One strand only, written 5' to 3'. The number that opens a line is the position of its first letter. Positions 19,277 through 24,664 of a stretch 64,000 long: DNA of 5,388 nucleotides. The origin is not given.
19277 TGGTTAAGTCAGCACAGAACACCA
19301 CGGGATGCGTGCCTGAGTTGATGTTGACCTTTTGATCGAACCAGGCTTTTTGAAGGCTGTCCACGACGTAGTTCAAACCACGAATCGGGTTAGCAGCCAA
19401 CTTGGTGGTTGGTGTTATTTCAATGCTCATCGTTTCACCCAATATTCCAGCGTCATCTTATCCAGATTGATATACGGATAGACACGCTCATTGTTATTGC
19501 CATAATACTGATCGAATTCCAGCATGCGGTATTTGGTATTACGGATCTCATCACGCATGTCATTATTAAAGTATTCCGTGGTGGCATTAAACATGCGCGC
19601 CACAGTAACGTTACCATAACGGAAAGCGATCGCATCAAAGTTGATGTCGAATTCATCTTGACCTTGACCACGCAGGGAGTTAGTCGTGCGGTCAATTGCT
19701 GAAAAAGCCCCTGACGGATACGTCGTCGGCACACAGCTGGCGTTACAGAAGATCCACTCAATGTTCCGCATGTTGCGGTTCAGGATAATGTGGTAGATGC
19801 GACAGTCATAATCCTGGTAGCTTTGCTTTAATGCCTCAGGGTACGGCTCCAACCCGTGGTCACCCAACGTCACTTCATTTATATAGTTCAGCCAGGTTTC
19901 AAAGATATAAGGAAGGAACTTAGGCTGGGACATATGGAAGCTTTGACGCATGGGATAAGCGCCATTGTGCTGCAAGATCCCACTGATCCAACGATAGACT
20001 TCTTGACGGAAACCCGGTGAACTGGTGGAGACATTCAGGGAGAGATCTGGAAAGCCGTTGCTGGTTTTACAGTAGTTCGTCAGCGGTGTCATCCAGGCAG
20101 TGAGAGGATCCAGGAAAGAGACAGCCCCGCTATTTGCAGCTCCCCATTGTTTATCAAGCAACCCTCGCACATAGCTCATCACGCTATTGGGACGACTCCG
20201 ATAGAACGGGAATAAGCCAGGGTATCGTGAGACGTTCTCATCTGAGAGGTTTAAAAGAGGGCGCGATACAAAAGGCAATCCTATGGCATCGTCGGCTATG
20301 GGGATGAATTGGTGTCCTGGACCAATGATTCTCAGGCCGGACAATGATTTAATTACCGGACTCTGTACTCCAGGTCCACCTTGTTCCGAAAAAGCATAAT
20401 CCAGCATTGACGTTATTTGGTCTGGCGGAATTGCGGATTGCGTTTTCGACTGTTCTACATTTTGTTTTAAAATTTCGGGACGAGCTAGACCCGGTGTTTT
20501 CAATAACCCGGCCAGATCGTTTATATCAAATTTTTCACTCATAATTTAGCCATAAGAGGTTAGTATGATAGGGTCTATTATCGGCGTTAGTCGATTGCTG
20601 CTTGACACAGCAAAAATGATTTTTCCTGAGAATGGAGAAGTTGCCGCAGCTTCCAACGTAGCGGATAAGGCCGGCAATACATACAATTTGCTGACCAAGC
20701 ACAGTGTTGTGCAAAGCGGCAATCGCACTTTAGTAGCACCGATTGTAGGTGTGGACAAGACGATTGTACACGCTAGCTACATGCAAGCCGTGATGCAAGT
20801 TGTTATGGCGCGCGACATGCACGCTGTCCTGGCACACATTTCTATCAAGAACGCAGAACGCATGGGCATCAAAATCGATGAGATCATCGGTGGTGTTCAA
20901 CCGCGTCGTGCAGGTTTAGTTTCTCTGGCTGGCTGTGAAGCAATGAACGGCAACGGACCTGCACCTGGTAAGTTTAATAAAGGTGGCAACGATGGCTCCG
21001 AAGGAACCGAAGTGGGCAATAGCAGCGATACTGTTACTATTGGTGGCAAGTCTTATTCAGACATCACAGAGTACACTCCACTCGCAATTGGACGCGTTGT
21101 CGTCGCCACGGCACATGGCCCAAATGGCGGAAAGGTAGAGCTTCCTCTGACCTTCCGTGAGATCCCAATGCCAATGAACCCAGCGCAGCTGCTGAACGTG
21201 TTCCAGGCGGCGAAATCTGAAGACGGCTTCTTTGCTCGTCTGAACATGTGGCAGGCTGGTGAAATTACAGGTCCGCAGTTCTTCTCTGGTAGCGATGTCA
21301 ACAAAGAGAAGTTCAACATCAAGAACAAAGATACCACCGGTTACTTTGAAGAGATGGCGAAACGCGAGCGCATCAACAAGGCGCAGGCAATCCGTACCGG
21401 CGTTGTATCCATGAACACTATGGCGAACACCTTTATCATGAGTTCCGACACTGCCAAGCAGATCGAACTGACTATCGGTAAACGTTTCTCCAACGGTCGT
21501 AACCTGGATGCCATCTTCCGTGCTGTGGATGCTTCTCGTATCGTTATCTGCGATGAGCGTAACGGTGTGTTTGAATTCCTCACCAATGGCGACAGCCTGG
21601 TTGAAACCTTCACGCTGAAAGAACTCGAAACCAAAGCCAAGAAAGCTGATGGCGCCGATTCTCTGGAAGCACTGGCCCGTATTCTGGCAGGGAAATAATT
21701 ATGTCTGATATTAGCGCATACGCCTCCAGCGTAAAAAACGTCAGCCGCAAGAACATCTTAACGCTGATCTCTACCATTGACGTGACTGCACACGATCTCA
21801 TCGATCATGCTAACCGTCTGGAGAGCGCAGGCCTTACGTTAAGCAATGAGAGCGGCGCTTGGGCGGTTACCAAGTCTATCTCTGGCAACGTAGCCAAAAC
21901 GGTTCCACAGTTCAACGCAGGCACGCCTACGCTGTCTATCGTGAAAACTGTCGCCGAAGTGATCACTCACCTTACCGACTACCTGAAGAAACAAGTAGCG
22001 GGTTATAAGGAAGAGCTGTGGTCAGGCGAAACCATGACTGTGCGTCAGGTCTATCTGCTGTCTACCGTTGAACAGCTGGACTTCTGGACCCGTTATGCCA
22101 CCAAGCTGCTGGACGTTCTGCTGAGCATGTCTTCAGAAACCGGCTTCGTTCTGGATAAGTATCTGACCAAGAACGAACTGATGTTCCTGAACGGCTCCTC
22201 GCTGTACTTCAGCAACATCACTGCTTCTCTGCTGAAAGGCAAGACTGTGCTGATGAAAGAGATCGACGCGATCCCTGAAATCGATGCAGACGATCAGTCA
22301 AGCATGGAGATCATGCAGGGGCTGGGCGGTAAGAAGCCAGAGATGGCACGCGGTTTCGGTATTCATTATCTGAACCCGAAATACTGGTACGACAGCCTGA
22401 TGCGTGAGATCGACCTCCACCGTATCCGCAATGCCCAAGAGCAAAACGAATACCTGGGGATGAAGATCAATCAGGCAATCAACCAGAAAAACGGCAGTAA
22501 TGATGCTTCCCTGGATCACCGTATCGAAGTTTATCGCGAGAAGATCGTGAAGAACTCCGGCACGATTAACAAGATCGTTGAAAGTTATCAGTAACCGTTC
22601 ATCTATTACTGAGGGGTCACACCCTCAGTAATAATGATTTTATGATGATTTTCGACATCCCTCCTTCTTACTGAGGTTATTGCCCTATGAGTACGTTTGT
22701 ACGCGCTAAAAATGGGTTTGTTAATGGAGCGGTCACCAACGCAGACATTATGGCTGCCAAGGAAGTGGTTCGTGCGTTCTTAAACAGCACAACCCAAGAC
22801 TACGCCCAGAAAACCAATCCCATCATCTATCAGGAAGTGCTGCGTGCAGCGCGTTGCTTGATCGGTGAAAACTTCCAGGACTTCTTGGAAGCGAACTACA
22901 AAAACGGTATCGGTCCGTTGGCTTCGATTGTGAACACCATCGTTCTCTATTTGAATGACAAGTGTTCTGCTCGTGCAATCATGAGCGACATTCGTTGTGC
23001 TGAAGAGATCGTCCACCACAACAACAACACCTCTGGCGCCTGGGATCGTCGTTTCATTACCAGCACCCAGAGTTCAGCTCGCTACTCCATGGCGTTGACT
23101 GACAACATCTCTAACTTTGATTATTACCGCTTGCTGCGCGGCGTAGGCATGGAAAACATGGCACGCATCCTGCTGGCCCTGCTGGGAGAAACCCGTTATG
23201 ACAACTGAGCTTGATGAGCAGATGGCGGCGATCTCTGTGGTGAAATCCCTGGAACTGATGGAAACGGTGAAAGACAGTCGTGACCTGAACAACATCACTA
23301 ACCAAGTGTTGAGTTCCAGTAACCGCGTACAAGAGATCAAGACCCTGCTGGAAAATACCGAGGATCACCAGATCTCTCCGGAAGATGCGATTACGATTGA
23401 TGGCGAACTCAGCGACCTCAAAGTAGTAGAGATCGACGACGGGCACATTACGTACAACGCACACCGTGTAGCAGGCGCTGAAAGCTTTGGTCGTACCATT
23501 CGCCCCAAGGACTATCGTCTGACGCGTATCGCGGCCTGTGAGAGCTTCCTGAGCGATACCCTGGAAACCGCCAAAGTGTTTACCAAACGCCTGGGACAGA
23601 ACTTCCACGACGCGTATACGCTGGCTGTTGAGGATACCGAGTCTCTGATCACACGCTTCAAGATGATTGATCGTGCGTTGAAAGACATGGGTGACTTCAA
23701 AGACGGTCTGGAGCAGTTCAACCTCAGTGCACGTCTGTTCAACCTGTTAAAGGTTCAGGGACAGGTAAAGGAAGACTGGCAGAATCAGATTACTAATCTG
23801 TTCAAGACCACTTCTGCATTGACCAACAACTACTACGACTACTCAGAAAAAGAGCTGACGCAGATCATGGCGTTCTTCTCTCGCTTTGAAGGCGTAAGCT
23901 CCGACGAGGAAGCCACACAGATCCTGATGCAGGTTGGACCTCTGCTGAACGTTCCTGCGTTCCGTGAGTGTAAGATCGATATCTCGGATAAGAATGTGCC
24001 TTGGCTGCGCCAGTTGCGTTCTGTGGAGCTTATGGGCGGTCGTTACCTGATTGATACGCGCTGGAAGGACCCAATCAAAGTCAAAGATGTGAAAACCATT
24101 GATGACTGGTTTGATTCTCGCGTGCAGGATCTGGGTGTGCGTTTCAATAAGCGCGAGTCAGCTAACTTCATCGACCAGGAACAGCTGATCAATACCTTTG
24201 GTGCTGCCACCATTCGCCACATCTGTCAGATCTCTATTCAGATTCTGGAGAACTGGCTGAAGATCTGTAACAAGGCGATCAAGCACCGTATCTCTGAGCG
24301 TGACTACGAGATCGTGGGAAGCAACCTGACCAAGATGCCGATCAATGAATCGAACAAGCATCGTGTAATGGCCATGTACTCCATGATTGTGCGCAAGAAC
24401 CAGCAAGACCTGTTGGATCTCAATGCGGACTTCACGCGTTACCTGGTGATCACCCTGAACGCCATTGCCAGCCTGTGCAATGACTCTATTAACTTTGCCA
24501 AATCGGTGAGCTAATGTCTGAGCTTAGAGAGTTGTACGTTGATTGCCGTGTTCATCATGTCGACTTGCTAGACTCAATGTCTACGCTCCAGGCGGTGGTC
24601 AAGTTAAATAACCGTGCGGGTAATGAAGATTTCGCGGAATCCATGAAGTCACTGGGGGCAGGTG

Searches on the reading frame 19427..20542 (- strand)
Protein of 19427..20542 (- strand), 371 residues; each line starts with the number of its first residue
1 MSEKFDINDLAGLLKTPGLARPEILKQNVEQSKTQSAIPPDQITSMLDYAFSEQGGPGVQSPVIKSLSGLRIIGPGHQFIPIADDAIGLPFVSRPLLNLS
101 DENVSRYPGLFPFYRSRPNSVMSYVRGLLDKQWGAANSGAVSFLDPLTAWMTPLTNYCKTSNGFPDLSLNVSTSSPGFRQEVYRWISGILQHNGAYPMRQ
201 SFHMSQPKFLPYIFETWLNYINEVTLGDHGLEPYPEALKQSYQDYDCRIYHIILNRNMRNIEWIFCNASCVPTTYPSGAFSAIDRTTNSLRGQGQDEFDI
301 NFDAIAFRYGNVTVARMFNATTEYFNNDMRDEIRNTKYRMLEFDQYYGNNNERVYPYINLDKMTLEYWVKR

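Call 23: search_protein_families(library=phrogs, proteins=[window:19427-20542:-], max_evalue=0.001)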
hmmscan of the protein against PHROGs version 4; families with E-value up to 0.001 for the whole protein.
window:19427-20542:- (371 aa): 1 family
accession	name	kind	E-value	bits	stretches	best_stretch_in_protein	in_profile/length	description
phrog_3196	-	unknown function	8.3e-104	348.5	1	34-371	8-342/356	-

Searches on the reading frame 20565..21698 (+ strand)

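Call 24: search_protein_families(library=phrogs, proteins=[window:20565-21698:+], max_evalue=0.001)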
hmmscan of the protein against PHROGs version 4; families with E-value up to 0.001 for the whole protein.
window:20565-21698:+ (377 aa): 1 family
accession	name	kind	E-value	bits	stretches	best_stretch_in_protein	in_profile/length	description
phrog_3239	-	unknown function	4.2e-79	266.9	1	28-365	13-356/372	-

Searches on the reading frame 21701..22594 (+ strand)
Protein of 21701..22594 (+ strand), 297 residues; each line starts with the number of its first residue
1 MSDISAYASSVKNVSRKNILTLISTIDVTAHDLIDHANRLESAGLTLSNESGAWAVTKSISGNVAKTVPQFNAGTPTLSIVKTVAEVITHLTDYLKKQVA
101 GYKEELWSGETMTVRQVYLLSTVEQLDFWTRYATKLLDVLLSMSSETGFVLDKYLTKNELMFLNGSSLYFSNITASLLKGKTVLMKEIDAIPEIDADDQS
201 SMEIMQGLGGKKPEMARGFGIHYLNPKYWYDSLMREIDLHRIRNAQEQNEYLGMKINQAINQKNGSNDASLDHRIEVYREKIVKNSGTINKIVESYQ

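Call 36: search_protein_families(library=phrogs, proteins=[window:21701-22594:+], max_evalue=0.001)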
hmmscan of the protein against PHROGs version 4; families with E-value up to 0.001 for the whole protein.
window:21701-22594:+ (297 aa): 1 family
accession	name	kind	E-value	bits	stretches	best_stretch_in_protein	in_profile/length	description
phrog_3187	-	unknown function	2e-53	182.6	1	4-297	3-300/301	-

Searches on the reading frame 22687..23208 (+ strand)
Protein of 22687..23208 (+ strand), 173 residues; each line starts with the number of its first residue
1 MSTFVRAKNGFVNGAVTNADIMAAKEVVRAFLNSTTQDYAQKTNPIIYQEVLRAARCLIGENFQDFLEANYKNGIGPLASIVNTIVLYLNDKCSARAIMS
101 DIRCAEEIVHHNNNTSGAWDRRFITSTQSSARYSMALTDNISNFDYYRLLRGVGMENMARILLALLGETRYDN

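Call 36: search_protein_families(library=phrogs, proteins=[window:22687-23208:+], max_evalue=0.001)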
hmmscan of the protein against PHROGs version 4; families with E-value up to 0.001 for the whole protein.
window:22687-23208:+ (173 aa): 1 family
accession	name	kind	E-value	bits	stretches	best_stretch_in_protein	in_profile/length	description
phrog_14066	-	head and packaging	1.9e-36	126.7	1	1-171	1-169/170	virion structural protein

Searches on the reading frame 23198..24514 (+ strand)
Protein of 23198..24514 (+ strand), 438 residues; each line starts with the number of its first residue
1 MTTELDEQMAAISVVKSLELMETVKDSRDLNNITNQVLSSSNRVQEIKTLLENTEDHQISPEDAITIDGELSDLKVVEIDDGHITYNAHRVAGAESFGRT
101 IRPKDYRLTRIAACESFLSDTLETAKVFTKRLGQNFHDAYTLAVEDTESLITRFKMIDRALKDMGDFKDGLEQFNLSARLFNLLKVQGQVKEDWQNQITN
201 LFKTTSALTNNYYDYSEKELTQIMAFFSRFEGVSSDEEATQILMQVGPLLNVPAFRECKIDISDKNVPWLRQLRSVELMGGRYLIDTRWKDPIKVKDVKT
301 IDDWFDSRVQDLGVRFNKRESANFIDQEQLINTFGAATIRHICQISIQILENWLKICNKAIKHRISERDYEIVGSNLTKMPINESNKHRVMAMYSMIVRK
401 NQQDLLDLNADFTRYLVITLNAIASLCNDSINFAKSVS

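Call 24: search_protein_families(library=phrogs, proteins=[window:23198-24514:+], max_evalue=0.001)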
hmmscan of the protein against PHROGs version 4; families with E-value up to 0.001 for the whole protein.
window:23198-24514:+ (438 aa): 1 family
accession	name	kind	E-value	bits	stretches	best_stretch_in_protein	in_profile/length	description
phrog_13377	-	head and packaging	7.2e-93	312.9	1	3-433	5-428/431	virion structural protein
